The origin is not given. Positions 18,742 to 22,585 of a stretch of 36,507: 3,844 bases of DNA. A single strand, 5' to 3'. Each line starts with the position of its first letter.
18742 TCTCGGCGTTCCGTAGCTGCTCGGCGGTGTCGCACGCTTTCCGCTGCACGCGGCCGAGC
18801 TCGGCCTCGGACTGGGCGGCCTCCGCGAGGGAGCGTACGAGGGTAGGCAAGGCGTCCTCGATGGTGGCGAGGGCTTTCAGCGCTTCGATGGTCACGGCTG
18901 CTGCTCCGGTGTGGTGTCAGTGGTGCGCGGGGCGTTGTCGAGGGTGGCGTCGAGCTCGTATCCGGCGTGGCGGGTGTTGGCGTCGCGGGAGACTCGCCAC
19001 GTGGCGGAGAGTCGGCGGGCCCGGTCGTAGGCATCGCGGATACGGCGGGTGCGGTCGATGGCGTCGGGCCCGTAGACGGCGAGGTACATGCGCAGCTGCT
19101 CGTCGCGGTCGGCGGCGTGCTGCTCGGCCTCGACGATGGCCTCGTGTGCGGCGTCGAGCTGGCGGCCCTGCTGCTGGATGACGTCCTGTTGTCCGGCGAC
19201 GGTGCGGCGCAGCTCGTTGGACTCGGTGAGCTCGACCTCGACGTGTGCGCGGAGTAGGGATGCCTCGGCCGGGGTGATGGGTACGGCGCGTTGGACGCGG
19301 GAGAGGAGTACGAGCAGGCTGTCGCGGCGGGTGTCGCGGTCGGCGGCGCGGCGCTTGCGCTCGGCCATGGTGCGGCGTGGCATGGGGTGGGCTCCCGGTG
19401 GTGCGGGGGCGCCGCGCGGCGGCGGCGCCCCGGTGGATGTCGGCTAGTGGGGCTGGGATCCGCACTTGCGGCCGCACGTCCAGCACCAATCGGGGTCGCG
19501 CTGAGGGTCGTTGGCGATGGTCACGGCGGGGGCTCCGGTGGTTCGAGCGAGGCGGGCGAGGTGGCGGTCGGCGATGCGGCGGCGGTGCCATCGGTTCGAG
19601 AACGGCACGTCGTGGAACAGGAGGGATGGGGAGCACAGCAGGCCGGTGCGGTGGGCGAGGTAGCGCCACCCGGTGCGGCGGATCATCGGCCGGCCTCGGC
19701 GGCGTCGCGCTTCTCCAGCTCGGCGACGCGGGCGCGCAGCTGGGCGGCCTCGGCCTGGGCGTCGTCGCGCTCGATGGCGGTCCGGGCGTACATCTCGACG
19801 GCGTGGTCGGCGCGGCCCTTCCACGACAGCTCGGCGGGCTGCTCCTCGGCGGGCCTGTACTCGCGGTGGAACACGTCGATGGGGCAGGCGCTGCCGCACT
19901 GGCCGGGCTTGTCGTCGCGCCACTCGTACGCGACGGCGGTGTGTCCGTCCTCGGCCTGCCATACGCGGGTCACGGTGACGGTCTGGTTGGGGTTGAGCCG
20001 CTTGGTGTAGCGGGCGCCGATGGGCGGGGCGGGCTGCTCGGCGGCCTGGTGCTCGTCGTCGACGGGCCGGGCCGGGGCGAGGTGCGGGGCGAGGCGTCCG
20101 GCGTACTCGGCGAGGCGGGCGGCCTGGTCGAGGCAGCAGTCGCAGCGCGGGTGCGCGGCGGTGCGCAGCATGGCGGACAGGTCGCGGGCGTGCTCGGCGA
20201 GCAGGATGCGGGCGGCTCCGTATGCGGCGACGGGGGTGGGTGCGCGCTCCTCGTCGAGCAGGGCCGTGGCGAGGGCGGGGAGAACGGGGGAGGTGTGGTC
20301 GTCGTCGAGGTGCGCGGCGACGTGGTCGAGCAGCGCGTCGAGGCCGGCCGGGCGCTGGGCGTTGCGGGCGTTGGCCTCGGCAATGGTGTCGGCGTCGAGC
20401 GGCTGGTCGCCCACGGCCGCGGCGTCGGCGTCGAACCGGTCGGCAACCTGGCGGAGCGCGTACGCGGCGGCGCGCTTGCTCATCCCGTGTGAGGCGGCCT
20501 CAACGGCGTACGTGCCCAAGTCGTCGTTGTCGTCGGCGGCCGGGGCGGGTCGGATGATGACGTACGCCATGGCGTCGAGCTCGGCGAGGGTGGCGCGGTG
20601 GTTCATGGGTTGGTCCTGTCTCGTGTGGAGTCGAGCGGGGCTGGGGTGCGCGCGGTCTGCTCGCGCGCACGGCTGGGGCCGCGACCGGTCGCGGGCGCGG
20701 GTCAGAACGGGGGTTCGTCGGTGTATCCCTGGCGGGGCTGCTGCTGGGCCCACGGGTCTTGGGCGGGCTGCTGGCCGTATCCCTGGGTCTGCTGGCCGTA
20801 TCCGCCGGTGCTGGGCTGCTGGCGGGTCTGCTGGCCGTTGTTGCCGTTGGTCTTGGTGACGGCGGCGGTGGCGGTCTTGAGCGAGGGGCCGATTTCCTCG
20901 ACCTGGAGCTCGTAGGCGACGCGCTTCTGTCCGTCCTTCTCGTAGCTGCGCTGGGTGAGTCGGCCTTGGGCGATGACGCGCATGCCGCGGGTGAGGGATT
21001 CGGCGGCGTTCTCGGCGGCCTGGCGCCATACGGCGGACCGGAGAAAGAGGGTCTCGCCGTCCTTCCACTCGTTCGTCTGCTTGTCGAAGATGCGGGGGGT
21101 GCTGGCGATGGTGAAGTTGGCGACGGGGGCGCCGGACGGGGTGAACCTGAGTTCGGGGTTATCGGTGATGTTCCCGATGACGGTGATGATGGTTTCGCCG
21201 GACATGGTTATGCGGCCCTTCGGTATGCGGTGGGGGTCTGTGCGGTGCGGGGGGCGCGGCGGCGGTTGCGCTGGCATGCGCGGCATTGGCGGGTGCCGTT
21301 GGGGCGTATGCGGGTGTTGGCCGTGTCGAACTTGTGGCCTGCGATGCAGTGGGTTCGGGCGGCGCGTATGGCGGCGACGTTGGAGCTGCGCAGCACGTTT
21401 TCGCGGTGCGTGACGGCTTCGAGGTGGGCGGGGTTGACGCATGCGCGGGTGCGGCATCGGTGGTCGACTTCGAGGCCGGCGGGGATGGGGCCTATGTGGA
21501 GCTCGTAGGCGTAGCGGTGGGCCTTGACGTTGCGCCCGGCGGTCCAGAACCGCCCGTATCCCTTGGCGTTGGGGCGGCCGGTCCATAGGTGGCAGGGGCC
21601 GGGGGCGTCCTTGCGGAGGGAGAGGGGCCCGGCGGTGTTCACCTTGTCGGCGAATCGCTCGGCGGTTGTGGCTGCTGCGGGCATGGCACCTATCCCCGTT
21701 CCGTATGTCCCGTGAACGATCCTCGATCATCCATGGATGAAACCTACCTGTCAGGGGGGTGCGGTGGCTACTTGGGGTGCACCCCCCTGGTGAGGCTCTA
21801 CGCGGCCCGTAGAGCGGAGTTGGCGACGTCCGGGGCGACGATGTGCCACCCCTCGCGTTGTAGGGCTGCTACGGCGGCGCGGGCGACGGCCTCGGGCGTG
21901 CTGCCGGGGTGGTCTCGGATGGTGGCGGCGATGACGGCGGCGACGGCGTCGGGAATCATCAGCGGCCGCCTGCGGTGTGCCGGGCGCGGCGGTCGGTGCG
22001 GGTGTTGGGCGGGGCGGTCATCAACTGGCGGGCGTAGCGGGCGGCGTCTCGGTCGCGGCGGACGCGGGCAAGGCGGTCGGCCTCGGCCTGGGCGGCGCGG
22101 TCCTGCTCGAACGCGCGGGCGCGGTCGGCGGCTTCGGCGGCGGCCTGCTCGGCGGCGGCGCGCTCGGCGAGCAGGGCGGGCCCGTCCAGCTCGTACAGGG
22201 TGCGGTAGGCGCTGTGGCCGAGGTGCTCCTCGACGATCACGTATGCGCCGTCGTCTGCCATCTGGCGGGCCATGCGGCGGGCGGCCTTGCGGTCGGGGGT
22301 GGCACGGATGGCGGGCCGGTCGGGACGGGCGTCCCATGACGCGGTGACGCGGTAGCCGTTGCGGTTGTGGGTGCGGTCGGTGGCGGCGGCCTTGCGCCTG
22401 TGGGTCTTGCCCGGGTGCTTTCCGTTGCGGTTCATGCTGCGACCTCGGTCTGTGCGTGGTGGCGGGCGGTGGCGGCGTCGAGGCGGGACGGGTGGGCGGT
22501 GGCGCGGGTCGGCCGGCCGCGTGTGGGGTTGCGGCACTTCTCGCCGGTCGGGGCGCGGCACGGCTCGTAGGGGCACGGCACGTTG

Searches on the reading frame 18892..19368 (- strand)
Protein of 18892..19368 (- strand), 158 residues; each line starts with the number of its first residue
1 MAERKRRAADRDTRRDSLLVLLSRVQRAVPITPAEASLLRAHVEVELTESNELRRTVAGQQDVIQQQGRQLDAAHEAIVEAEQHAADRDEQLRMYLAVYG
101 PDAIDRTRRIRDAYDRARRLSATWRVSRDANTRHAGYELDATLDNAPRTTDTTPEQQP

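Call 54: search_protein_families(library=phrogs, proteins=[window:18892-19368:-], max_evalue=0.001)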
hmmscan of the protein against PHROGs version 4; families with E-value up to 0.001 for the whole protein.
window:18892-19368:- (158 aa): 1 family
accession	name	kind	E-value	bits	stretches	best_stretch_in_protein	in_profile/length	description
phrog_13085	-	unknown function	2.4e-16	61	1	1-128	7-137/264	-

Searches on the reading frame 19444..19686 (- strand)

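Call 54: search_protein_families(library=phrogs, proteins=[window:19444-19686:-], max_evalue=0.001)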
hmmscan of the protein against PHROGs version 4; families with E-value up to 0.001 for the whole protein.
window:19444-19686:- (80 aa): 1 family
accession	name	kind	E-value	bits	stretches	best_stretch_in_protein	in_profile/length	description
phrog_29184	-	unknown function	3e-15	57.5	1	7-74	9-75/140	-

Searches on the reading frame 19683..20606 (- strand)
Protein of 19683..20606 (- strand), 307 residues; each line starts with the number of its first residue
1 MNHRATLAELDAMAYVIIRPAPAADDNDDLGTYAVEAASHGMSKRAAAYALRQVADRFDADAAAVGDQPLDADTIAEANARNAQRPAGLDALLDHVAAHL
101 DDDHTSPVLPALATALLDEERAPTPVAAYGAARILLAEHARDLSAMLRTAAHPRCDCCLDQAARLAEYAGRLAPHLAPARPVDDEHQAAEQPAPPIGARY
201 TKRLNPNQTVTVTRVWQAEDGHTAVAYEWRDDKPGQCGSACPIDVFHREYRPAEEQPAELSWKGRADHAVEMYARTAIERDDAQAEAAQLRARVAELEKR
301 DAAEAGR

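Call 54: search_protein_families(library=phrogs, proteins=[window:19683-20606:-], max_evalue=0.001)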
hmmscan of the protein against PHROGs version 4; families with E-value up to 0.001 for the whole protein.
window:19683-20606:- (307 aa): 1 family
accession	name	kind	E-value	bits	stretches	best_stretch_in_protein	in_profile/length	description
phrog_18645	-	unknown function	7.5e-05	23.7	0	103-150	130-177/224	-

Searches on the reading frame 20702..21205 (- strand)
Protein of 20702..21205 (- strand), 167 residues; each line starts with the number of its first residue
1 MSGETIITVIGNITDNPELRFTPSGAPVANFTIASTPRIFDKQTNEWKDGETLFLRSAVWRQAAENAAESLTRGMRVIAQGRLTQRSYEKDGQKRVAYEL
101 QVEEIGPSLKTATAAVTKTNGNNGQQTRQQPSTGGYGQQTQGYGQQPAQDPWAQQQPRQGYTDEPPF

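Call 55: search_protein_families(library=phrogs, proteins=[window:20702-21205:-], max_evalue=0.001)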
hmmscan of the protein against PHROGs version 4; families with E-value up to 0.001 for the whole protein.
window:20702-21205:- (167 aa): 4 families
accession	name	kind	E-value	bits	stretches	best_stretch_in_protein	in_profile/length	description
phrog_44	-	DNA, RNA and nucleotide metabolism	3.9e-41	142.6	1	1-167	84-228/271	single strand DNA binding protein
phrog_25370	-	unknown function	1.5e-05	25.6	1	7-35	5-33/48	-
phrog_12631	-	DNA, RNA and nucleotide metabolism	0.0005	21.2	0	7-33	33-59/78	single strand DNA binding protein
phrog_26861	-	unknown function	0.00086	19.6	0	7-91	137-211/242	-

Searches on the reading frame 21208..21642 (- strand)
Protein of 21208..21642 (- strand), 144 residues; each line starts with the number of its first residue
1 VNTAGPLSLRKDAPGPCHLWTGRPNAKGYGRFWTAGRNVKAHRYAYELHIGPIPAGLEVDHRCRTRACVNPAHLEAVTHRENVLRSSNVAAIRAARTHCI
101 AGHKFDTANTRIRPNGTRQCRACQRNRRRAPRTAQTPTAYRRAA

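Call 55: search_protein_families(library=phrogs, proteins=[window:21208-21642:-], max_evalue=0.001)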
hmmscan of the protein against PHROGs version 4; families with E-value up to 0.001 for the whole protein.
window:21208-21642:- (144 aa): 9 families
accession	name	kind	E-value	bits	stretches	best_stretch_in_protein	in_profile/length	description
phrog_826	-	DNA, RNA and nucleotide metabolism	3.4e-50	172.2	1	12-136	81-207/281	HNH endonuclease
phrog_1872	-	DNA, RNA and nucleotide metabolism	8.6e-30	104.8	1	12-96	31-119/166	endonuclease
phrog_3593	-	DNA, RNA and nucleotide metabolism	2.5e-28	100.2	1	10-87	64-141/210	HNH endonuclease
phrog_6254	-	DNA, RNA and nucleotide metabolism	1.7e-22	81.3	1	17-109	14-101/154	HNH endonuclease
phrog_1492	-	DNA, RNA and nucleotide metabolism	4.1e-22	79.9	1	14-138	77-214/414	HNH endonuclease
phrog_59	-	DNA, RNA and nucleotide metabolism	4.5e-17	63.5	1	20-86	161-235/423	HNH endonuclease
phrog_99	-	DNA, RNA and nucleotide metabolism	2.8e-13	51.3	1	23-87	144-206/383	HNH endonuclease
phrog_4842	-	DNA, RNA and nucleotide metabolism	1.5e-11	45.4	1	17-85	77-146/154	HNH endonuclease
phrog_10495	-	DNA, RNA and nucleotide metabolism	7.7e-09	36.6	1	36-87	5-56/63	HNH endonuclease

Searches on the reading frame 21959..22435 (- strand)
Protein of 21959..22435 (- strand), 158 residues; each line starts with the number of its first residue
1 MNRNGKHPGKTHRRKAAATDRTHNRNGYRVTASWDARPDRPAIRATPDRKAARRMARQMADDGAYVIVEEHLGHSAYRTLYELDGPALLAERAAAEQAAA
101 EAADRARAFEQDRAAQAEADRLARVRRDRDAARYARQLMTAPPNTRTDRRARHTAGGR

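Call 54: search_protein_families(library=phrogs, proteins=[window:21959-22435:-], max_evalue=0.001)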
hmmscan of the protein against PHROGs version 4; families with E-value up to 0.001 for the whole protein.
window:21959-22435:- (158 aa): 1 family
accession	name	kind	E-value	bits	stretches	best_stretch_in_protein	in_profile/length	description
phrog_17447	-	unknown function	1.4e-40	140.3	1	6-112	4-112/187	-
